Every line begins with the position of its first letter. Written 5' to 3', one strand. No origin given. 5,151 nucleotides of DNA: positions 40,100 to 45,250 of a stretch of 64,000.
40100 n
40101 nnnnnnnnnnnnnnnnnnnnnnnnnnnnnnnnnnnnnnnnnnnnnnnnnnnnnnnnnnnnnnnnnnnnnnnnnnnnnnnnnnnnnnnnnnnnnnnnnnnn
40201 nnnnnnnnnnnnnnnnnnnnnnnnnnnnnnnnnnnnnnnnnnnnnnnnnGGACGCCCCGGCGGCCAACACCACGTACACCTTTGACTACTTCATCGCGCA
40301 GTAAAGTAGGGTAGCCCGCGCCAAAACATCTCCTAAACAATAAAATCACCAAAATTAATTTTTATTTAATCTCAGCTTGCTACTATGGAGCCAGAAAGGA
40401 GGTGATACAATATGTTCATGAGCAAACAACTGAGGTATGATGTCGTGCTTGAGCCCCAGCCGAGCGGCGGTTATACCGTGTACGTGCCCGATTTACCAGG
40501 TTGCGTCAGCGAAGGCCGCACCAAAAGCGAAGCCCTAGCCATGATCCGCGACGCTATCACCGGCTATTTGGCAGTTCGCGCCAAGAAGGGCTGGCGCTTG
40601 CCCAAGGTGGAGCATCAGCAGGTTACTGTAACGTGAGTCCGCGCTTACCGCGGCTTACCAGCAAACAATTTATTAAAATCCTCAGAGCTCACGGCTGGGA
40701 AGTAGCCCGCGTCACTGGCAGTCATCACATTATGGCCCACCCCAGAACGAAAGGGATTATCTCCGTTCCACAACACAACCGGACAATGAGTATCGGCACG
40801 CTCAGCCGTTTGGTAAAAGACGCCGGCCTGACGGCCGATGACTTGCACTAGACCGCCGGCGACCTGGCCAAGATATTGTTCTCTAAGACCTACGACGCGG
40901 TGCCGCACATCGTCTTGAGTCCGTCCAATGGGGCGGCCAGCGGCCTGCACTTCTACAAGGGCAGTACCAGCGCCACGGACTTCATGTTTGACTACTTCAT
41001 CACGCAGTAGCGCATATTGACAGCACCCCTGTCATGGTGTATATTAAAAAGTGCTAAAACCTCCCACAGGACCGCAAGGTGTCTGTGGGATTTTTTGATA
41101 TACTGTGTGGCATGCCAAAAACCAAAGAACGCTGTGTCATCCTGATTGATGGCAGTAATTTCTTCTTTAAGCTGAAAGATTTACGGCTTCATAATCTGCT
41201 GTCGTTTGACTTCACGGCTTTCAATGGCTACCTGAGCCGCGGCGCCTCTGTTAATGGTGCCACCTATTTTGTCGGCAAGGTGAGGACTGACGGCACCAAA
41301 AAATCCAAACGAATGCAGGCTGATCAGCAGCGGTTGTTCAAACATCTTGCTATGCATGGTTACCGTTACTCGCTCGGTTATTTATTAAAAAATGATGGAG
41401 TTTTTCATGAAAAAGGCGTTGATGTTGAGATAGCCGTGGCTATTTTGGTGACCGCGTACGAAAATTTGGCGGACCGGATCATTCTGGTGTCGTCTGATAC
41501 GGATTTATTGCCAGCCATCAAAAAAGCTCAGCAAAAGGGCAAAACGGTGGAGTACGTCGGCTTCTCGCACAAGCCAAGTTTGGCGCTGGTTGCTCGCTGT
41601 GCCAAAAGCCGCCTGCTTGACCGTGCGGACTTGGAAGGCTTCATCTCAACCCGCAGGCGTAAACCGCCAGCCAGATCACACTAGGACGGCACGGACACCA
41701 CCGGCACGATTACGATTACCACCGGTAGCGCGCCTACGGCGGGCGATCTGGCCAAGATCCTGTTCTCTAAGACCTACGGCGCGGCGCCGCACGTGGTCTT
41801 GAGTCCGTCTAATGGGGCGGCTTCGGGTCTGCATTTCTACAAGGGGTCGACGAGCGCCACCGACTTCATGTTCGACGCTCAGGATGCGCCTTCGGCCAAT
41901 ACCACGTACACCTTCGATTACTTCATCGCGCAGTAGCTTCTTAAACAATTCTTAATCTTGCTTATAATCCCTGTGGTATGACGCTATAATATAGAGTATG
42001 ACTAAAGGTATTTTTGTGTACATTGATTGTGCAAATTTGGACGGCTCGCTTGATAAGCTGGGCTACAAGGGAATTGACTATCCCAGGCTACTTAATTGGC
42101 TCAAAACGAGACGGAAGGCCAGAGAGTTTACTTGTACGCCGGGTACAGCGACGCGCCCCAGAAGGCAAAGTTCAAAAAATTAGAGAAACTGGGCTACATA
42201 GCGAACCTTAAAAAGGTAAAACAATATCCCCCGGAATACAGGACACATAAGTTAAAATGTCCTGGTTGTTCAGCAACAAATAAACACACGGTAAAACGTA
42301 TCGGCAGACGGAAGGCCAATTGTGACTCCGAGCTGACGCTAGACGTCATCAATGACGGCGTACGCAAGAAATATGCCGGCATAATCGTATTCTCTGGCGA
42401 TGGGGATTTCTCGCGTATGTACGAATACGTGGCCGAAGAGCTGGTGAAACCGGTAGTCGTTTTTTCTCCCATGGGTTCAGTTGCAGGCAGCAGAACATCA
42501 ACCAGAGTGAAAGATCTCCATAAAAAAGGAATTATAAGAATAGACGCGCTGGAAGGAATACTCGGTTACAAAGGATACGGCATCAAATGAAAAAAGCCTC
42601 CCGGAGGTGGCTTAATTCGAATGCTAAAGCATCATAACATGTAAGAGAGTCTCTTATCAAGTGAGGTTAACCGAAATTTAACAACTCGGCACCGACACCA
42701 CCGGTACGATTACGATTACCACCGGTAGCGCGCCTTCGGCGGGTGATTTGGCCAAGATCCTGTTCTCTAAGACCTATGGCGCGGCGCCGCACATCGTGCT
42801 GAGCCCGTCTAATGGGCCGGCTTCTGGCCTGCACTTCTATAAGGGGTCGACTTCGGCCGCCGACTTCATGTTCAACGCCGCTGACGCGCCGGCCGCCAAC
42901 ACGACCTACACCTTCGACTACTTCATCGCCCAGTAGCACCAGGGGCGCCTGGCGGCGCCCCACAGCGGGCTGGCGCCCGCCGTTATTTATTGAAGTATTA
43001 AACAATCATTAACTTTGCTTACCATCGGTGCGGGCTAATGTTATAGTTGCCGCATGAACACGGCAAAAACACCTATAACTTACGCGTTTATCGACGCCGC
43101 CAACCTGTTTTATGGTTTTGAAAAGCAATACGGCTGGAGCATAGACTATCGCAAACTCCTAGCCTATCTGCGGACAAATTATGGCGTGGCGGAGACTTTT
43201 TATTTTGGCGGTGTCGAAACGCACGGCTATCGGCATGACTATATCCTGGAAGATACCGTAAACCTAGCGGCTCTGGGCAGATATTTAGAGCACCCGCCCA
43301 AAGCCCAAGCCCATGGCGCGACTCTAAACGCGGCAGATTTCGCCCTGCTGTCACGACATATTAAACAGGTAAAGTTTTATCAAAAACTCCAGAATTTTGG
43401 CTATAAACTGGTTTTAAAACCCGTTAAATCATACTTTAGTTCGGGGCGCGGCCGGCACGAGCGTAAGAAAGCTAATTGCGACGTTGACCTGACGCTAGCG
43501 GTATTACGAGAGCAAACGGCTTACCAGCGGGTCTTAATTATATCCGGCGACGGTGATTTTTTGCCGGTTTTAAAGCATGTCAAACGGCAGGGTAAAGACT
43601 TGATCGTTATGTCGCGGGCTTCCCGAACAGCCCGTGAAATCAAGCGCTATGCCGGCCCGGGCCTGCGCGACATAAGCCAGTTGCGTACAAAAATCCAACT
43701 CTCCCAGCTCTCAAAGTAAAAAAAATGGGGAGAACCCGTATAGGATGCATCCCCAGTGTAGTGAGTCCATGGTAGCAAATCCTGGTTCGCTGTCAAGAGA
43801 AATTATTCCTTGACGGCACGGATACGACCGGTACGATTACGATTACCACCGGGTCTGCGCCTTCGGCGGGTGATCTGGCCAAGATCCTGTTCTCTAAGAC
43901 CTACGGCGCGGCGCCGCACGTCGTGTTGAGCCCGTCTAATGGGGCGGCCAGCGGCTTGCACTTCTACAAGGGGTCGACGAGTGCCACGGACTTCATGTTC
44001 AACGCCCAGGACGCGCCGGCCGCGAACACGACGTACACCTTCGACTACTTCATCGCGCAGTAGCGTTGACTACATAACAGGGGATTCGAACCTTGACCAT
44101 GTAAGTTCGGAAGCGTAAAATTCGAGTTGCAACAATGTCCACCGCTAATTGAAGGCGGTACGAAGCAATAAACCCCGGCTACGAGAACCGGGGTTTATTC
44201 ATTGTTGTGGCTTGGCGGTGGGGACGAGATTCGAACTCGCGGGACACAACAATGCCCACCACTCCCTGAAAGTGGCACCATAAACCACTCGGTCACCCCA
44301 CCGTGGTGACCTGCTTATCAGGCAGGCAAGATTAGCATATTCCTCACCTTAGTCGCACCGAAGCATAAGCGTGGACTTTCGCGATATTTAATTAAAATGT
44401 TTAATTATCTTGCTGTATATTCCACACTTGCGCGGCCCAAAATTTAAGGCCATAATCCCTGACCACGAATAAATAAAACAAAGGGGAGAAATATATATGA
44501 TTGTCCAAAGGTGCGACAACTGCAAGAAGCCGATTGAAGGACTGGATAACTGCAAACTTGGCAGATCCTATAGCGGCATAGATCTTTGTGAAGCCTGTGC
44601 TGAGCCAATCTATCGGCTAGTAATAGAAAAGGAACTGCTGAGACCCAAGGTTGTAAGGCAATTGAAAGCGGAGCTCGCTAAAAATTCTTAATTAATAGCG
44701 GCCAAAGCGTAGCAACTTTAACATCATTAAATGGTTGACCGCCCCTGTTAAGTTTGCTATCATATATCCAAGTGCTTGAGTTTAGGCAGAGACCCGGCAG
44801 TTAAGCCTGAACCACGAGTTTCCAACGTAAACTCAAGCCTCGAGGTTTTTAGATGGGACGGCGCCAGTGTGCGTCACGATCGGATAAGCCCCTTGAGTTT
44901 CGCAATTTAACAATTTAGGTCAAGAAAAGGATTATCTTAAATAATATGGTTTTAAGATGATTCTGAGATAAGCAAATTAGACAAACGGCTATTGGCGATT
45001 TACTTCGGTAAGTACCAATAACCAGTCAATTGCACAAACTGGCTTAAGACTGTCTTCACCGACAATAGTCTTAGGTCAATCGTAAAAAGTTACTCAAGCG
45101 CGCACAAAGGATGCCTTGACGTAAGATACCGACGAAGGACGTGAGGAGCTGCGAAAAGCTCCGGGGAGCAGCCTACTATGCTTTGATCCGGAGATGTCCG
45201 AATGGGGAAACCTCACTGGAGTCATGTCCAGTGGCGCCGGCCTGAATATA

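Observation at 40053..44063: Array of five copies of the giant gene's last ~250 nt, interleaved with RNase-type cargo genes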

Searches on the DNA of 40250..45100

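Call 78: search_rna_families(source=window, start=40250, end=45100, threshold=evalue, max_evalue=1)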
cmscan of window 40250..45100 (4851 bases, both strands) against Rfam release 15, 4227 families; matches with E-value up to 1: 1.
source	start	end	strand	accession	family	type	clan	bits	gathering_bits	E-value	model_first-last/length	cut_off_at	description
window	44216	44302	-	RF00005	tRNA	Gene; tRNA;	CL00001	46.3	29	7.8e-08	1-71/71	no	tRNA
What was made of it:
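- On Integron / CALIN cassette array: No Rfam match in 40250-45100 except tRNA-Leu (call 78).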

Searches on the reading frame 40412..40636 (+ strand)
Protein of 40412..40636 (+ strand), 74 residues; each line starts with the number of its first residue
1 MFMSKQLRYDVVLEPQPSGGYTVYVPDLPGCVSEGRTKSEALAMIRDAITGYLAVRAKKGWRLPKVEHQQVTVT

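Call 10: search_protein_families(library=pfam, proteins=[window:40412-40636:+], max_evalue=0.01)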
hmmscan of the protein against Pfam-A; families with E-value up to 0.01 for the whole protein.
window:40412-40636:+ (74 aa): 2 families
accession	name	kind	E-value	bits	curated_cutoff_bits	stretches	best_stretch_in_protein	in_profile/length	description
PF15919.11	HicB_lk_antitox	-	9.4e-11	42.4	27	1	9-67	1-59/123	HicB_like antitoxin of bacterial toxin-antitoxin system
PF21748.3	UPF0150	-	2.3e-05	24.7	27.3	1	17-64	17-64/64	UPF0150-like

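Call 67: find_encoding_contigs(protein=window:40412-40636:+, flank=6000, max_places=8)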
Protein window:40412-40636:+ (74 aa): no gene with exactly this product is on record in the collection.

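Call 83: search_protein_families(library=padloc, proteins=[window:40412-40636:+], max_evalue=0.01)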
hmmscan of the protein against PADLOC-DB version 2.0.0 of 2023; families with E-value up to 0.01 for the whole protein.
window:40412-40636:+ (74 aa): 0 families

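Call 84: search_protein_families(library=ncbifam, proteins=[window:40412-40636:+], max_evalue=0.01)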
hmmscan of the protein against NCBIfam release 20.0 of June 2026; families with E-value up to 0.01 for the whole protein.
window:40412-40636:+ (74 aa): 0 families

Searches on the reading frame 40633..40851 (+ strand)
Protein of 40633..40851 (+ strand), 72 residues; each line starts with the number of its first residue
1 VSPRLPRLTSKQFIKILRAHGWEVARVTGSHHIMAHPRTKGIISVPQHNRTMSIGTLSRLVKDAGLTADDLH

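Call 10: search_protein_families(library=pfam, proteins=[window:40633-40851:+], max_evalue=0.01)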
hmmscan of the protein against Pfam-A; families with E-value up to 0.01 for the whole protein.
window:40633-40851:+ (72 aa): 1 family
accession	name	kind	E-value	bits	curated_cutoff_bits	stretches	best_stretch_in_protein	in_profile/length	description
PF07927.17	HicA_toxin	-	7.2e-19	68.1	27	1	11-66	2-58/58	HicA toxin of bacterial toxin-antitoxin,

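Call 83: search_protein_families(library=padloc, proteins=[window:40633-40851:+], max_evalue=0.01)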
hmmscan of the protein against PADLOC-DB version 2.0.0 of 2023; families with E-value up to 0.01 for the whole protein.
window:40633-40851:+ (72 aa): 0 families

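Call 84: search_protein_families(library=ncbifam, proteins=[window:40633-40851:+], max_evalue=0.01)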
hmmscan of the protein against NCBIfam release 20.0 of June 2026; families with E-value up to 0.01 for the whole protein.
window:40633-40851:+ (72 aa): 0 families
